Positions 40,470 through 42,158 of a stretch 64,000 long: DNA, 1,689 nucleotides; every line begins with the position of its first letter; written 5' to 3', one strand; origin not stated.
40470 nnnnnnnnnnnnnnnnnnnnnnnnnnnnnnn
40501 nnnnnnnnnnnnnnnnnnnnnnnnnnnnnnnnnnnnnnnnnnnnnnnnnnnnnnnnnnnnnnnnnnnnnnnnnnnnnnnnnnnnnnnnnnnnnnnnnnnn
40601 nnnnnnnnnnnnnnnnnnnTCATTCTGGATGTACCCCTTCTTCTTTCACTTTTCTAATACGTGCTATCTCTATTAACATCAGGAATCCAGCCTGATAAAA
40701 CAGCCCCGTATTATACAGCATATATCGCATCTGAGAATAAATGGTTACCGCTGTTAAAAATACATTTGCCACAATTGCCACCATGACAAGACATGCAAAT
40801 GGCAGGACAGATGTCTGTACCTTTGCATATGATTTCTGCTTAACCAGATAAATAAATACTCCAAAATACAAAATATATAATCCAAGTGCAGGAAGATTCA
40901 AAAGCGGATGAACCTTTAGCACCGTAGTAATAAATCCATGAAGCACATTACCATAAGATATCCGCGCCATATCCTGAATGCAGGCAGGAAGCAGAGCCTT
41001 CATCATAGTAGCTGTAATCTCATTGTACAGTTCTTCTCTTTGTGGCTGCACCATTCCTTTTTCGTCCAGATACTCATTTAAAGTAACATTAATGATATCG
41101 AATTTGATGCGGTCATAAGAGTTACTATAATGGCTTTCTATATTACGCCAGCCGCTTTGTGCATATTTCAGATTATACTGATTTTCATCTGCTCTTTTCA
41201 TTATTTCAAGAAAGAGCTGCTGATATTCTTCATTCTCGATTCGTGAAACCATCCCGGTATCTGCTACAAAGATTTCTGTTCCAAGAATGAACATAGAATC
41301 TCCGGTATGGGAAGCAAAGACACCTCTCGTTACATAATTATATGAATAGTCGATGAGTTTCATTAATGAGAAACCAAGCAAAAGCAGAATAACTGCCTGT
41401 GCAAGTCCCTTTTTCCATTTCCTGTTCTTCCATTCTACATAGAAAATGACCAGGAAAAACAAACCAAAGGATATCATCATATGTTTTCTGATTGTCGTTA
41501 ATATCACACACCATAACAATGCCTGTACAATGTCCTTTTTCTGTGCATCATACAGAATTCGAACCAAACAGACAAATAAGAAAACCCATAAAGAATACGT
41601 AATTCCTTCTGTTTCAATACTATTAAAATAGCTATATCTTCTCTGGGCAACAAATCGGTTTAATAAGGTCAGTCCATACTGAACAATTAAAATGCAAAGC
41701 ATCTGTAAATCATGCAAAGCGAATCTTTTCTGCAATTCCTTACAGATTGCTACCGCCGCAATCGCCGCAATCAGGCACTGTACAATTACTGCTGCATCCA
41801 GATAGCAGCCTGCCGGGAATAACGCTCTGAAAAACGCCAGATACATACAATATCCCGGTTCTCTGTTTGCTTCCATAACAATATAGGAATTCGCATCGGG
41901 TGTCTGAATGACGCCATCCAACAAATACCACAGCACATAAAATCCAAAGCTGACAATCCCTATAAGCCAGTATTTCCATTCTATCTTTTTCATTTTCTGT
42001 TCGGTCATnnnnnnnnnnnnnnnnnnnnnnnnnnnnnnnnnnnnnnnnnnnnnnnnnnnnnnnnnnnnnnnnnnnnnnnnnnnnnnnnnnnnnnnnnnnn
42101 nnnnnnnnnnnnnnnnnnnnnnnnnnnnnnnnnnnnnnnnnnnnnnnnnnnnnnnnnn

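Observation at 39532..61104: Candidate Pgl-like general glycosylation system in a Gram-positive, headed by a double-size ligase/O-OTase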

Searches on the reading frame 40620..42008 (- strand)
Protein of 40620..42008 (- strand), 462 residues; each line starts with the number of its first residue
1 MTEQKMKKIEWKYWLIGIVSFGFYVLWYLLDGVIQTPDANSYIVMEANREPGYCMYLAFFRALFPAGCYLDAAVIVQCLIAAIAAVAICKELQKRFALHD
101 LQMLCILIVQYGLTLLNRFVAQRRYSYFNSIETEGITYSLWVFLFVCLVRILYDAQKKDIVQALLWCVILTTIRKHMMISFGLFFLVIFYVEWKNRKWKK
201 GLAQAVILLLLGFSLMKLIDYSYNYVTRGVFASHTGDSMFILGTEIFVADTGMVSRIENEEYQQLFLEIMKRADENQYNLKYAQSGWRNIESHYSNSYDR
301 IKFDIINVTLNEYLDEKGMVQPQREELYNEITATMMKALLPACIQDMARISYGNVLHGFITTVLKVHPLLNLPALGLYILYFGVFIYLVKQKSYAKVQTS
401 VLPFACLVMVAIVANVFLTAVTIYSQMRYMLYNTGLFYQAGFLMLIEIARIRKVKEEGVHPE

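Call 5: search_protein_families(library=pfam, proteins=[window:40620-42008:-], max_evalue=0.001)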
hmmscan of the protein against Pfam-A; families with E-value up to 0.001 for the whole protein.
window:40620-42008:- (462 aa): 0 families

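Call 23: search_protein_families(library=ncbifam, proteins=[window:40620-42008:-], max_evalue=0.01)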
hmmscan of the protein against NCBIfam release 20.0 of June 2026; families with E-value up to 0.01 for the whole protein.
window:40620-42008:- (462 aa): 0 families

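Call 26: search_protein_families(library=pfam, proteins=[window:40620-42008:-], max_evalue=10)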
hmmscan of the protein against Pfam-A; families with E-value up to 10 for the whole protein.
window:40620-42008:- (462 aa): 4 families
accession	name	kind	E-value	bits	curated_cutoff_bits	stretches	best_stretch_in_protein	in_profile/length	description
PF04932.20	Wzy_C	-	0.0045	17.2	31.7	1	164-291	5-96/149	O-Antigen ligase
PF14684.11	Tricorn_C1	-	0.03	14.7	24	1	260-297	3-40/59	Tricorn protease C1 domain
PF08283.16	Gemini_AL1_M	-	0.082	13.4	24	1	276-333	38-96/107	Geminivirus rep protein central domain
PF11833.13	CPP1-like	-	0.21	11.6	28.4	1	125-219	84-161/196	Protein CHAPERONE-LIKE PROTEIN OF POR1-like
